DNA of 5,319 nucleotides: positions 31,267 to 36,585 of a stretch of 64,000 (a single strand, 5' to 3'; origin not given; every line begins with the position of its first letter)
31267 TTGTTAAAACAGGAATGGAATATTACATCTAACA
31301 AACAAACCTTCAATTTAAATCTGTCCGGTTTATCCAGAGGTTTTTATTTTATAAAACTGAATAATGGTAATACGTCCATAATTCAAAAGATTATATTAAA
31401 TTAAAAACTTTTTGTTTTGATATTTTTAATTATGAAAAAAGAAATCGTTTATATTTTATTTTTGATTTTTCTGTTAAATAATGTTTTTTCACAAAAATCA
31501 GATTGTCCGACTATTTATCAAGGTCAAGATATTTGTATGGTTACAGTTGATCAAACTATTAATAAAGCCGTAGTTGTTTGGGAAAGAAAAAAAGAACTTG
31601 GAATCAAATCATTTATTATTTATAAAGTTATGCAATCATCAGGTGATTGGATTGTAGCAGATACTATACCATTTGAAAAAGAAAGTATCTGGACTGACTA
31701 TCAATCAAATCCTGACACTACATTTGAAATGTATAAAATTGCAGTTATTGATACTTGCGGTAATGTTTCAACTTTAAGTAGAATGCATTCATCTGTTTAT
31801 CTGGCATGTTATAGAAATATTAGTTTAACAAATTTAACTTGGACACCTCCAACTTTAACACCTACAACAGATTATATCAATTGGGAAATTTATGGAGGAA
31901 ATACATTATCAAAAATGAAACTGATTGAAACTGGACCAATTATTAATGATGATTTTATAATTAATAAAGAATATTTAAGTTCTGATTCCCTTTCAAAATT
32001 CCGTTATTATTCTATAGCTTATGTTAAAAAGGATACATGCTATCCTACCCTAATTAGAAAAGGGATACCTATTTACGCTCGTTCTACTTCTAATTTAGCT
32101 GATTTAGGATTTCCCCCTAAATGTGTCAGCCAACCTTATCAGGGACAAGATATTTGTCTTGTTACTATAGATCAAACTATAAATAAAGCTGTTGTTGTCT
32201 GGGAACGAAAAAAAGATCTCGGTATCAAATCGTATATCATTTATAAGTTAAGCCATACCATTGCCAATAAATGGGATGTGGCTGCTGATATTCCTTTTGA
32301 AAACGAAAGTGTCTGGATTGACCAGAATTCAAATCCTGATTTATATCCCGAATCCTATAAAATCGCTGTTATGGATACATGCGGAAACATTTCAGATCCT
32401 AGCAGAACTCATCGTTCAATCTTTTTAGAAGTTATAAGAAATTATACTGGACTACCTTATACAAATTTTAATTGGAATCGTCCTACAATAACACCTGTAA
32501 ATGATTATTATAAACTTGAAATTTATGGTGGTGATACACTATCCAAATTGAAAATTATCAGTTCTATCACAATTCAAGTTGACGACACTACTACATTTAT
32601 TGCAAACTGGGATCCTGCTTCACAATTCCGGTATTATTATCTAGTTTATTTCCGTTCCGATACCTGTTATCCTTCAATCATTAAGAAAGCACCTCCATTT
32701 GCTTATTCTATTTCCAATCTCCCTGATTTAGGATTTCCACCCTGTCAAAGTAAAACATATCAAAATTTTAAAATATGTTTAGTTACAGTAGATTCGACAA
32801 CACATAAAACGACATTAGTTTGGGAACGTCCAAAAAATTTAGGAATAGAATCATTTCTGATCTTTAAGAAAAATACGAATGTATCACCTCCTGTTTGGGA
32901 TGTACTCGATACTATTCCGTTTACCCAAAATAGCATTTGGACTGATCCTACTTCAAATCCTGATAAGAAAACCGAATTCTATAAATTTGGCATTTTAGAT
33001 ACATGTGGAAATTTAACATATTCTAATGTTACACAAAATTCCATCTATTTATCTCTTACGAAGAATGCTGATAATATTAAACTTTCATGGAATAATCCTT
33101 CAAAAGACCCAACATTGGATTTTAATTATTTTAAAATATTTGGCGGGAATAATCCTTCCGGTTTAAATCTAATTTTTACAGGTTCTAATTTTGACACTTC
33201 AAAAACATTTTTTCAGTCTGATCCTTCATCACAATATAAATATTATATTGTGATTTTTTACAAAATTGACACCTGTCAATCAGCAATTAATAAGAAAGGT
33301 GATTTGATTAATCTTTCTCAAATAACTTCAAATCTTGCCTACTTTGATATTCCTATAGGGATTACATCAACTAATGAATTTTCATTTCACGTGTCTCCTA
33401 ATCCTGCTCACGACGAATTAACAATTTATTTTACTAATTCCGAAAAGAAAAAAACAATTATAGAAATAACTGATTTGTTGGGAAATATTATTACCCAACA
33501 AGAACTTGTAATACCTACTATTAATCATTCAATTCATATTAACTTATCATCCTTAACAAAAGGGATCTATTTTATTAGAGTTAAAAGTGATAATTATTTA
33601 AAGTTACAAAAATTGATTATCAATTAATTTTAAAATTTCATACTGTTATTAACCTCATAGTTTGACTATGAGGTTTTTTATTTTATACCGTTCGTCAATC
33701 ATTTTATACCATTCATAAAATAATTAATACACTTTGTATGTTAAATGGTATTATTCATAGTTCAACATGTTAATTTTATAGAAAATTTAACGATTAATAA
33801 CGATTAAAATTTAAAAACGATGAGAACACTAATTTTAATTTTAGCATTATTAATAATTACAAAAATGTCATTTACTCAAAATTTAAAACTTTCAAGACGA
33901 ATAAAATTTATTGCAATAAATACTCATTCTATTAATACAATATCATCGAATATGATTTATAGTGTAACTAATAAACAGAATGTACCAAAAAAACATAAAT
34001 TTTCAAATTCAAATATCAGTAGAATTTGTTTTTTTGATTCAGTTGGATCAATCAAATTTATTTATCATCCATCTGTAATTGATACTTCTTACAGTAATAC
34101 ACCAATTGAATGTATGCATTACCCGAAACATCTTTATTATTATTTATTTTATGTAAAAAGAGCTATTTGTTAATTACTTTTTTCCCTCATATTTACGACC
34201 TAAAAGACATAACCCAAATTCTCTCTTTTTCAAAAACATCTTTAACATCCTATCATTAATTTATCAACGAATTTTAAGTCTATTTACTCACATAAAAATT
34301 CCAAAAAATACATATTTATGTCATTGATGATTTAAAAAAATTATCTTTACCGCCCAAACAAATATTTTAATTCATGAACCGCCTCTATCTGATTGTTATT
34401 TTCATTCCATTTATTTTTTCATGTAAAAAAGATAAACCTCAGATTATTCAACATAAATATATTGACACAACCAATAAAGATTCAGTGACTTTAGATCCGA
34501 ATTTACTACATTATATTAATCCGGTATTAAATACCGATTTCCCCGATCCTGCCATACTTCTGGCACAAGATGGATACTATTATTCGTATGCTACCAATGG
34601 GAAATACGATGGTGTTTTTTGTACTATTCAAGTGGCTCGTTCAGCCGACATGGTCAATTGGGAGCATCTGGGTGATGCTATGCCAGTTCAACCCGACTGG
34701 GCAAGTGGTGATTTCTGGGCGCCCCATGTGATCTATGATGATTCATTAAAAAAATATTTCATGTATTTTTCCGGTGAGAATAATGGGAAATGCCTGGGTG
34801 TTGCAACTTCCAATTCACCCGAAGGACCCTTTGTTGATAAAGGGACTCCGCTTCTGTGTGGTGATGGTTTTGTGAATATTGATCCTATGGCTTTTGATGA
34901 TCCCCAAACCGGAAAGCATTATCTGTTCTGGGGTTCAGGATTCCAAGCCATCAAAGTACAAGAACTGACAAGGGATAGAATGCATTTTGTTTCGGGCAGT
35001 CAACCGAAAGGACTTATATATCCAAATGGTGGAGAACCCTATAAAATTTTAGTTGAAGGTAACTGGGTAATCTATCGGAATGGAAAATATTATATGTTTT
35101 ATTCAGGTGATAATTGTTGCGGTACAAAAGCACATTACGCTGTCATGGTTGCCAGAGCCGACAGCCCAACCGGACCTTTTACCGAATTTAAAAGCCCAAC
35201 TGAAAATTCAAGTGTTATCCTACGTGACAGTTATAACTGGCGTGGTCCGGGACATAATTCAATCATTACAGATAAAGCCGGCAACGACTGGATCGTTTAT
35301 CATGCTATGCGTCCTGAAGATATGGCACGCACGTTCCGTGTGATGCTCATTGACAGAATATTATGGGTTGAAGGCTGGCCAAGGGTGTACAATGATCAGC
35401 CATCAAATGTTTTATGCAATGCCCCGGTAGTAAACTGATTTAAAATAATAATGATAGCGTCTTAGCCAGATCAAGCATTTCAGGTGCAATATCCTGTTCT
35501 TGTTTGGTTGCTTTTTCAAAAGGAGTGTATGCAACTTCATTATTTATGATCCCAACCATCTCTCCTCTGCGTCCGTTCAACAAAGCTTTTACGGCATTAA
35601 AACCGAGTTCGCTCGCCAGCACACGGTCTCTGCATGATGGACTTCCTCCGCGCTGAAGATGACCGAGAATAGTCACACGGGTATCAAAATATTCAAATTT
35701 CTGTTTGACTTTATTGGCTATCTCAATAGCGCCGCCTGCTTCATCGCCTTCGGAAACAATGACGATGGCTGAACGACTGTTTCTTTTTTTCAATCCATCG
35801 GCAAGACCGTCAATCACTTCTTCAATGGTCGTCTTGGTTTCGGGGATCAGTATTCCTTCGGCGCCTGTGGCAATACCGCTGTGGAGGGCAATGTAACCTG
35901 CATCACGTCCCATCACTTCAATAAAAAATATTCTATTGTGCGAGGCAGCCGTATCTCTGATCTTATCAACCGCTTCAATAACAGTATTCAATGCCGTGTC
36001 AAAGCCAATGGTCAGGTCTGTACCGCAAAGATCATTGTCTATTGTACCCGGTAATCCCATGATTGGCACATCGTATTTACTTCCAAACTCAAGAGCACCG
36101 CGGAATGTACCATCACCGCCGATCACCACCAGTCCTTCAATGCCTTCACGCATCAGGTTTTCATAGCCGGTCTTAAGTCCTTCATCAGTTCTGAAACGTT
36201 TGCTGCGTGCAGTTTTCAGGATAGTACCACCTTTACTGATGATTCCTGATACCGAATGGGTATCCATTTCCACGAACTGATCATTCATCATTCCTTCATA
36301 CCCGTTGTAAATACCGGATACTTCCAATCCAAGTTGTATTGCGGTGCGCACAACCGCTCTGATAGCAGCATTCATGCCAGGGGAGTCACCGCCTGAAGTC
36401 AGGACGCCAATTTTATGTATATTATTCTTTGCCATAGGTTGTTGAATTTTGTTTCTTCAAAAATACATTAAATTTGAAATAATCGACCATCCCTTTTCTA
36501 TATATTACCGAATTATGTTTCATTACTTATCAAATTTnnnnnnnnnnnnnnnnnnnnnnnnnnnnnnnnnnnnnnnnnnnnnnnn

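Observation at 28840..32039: Perfect 1,599-bp tandem duplication that manufactures a chimeric middle paralog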

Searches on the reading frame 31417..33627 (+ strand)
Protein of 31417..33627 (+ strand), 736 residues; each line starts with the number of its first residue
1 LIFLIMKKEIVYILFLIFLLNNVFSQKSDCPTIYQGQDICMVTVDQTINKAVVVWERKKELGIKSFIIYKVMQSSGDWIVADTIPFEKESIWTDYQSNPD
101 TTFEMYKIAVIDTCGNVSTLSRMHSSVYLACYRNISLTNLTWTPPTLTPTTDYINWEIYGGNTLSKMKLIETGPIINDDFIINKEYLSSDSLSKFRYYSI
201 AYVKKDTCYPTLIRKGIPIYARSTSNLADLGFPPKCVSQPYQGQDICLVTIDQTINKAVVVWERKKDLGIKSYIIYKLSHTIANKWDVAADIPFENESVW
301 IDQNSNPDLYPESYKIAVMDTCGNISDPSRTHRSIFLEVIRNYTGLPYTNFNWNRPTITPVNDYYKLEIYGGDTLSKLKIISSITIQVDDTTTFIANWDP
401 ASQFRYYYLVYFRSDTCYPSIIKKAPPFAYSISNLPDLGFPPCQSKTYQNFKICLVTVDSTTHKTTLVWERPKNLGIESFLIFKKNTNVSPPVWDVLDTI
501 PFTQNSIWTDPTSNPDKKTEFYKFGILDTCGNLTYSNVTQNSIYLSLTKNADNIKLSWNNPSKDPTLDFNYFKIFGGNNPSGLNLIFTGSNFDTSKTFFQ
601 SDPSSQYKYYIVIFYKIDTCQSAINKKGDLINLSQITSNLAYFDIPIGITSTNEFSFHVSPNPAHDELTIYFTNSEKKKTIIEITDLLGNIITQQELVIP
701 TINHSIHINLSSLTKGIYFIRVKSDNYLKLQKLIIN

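Call 5: search_protein_families(library=pfam, proteins=[window:31417-33627:+], max_evalue=0.01)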
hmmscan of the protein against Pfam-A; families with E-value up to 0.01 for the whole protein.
window:31417-33627:+ (736 aa): 1 family
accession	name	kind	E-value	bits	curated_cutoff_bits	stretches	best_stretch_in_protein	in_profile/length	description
PF18962.6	Por_Secre_tail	-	1.6e-15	57.6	27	1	660-735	2-75/75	Secretion system C-terminal sorting domain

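Call 6: search_protein_families(library=ncbifam, proteins=[window:31417-33627:+], max_evalue=0.01)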
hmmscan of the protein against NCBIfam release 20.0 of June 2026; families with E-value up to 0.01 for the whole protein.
window:31417-33627:+ (736 aa): 3 families
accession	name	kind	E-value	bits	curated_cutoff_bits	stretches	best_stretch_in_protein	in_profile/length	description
TIGR04183.1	Por_Secre_tail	domain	1.1e-11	44.6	23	1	659-736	1-72/72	T9SS type A sorting domain-containing protein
NF038113.1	T9SSA_dep_M36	equivalog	8.4e-11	40.7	885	1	651-736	787-869/869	T9SS-dependent M36 family metallopeptidase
NF052323.1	T9SSA_dep_M6i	equivalog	2.6e-06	25.7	600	1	661-728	962-1030/1043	T9SS-dependent M6-like inactivated metalloprotease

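Call 10: find_encoding_contigs(protein=window:31432-33627:+, flank=10000, max_places=10)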
Protein window:31432-33627:+ (731 aa): no gene with exactly this product is on record in the collection.

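Call 11: find_homologous_proteins(query=window:31432-33627:+)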
Query window:31432-33627:+ (731 aa): 162 proteins with E <= 0.001 among 6747 candidates; the best 120 are listed.
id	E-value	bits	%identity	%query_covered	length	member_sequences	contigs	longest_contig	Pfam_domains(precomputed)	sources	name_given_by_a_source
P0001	0.0e+0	1679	100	100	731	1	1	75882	PF18962.8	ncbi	-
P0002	1.4e-205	703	67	60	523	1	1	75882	PF18962.8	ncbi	-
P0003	1.7e-205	703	44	100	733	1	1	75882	PF18962.8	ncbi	-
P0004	1.4e-24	104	29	38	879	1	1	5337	PF07494.18,PF18962.8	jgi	jgi:hypothetical protein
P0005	3.7e-24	103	32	29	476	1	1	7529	PF18962.8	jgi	-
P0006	1.6e-22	98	33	34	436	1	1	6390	PF18962.8,PF18911.7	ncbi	ncbi:MAG: T9SS type A sorting domain-containing protein, partial [Bacteroidota bacterium]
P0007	9.1e-22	95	28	39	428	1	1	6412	PF18962.8,PF18911.7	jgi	jgi:hypothetical protein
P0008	7.4e-21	92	30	29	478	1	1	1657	PF18962.8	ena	-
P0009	8.4e-21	92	34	27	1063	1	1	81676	PF07494.18,PF18962.8,PF18911.7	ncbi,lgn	-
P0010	1.1e-20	92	29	39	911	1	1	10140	PF18962.8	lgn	-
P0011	1.3e-20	91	33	27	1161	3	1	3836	PF13573.13,PF18962.8,PF11589.15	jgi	jgi:hypothetical protein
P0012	2.7e-20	90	33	27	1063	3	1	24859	PF07494.18,PF18962.8,PF18911.7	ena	-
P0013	6.3e-20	89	30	33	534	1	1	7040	PF07494.18,PF18962.8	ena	-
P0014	7.2e-20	89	28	40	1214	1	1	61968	PF07679.23,PF13895.13,PF16680.12,PF13927.13,PF16681.12,PF18962.8,PF07603.18,PF00047.32,PF02018.24,PF19081.7,PF22854.3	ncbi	-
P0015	1.0e-19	88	28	39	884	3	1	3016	PF18962.8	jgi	jgi:hypothetical protein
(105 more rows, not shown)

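Call 12: find_encoding_contigs(protein=P0002, flank=10000, max_places=10)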
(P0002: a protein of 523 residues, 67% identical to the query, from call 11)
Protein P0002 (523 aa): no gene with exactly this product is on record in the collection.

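Call 13: list_cluster_members(proteins=[P0001, P0002, P0003])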
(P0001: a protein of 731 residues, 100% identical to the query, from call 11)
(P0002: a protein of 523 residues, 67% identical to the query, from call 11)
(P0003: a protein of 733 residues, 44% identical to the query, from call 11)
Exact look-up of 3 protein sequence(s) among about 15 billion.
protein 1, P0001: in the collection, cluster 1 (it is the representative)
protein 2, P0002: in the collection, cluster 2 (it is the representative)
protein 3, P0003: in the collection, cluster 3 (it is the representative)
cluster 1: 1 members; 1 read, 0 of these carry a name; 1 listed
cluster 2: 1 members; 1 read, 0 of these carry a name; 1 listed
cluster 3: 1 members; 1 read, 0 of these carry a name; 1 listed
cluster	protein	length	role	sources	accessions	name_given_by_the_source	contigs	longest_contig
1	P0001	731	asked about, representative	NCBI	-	-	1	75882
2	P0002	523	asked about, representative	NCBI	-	-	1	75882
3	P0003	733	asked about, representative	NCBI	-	-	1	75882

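Call 25: find_related_loci(query=window:31432-33627:+, collection=genome_contigs, flank=10000)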
Query window:31432-33627:+ (731 aa) in genome_contigs; peptide patterns used: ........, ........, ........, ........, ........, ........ (x = any residue, [..] = any of these).
73 stretches matched a pattern, but none encodes a relative of the query by tblastn (E <= 1e-3).

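Call 68: find_related_loci(query=window:31432-33627:+, collection=metagenome_contigs, flank=10000)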
Query window:31432-33627:+ (731 aa) in metagenome_contigs; peptide patterns used: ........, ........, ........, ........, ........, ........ (x = any residue, [..] = any of these).
137 stretches matched a pattern, but none encodes a relative of the query by tblastn (E <= 1e-3).

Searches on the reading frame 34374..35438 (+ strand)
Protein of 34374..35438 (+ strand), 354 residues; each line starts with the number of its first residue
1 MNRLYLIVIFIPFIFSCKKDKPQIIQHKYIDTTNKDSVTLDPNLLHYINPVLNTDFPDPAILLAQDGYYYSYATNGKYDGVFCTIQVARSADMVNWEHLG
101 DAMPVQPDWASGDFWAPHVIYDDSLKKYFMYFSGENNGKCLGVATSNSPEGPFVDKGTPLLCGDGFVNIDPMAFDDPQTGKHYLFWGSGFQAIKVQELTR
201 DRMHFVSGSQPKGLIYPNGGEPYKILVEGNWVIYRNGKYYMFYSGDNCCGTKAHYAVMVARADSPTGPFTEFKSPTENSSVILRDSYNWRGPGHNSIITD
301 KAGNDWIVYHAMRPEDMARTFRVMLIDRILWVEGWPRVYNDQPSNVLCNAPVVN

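Call 5: search_protein_families(library=pfam, proteins=[window:34374-35438:+], max_evalue=0.01)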
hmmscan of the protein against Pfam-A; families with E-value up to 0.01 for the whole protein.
window:34374-35438:+ (354 aa): 2 families
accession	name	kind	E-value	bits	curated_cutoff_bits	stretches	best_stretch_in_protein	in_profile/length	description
PF04616.20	Glyco_hydro_43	-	6.6e-59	200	32.2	1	48-336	2-288/288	Glycosyl hydrolases family 43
PF00251.26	Glyco_hydro_32N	-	0.0057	16.7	22.1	0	63-137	16-90/307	Glycosyl hydrolases family 32 N-terminal domain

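Call 6: search_protein_families(library=ncbifam, proteins=[window:34374-35438:+], max_evalue=0.01)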
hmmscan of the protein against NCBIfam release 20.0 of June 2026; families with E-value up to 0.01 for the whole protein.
window:34374-35438:+ (354 aa): 4 families
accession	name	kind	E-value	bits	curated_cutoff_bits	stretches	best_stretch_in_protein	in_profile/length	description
NF049888.1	AlphArabdaseBT0367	equivalog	3.3e-23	82.1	800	1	77-340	73-359/486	arabinan endo-1,5-alpha-L-arabinosidase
NF053747.1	NdoAlphArabAbnA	equivalog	3.4e-22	79.2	480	1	56-337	31-309/310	arabinan endo-1,5-alpha-L-arabinosidase AbnA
NF049889.1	AlphArabdaseBT0360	equivalog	4.7e-15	55.1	600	2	57-110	168-224/639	arabinan endo-1,5-alpha-L-arabinosidase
NF053746.1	NdoAlphArabAbnB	equivalog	9.8e-12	44.4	750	1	58-273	13-245/446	arabinan endo-1,5-alpha-L-arabinosidase AbnB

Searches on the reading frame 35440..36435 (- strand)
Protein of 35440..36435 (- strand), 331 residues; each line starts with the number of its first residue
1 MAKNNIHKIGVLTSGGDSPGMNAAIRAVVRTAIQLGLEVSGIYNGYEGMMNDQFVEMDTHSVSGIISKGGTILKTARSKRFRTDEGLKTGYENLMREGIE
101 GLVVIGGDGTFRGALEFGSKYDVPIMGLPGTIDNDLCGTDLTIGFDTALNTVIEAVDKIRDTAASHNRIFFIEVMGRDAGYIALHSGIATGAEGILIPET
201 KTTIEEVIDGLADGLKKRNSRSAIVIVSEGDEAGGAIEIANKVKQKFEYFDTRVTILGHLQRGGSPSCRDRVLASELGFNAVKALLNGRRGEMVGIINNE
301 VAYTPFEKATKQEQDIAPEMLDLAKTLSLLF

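Call 34: search_protein_families(library=pfam, proteins=[window:35440-36435:-], max_evalue=0.00001)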
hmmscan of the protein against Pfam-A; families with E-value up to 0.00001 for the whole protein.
window:35440-36435:- (331 aa): 2 families
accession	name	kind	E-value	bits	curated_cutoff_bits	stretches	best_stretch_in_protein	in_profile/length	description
PF00365.25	PFK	-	8.4e-110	366.9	30.9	1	8-285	1-277/277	Phosphofructokinase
PF01513.26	NAD_kinase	-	4.8e-07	30.6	25.5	1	87-129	61-103/130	ATP-NAD kinase N-terminal domain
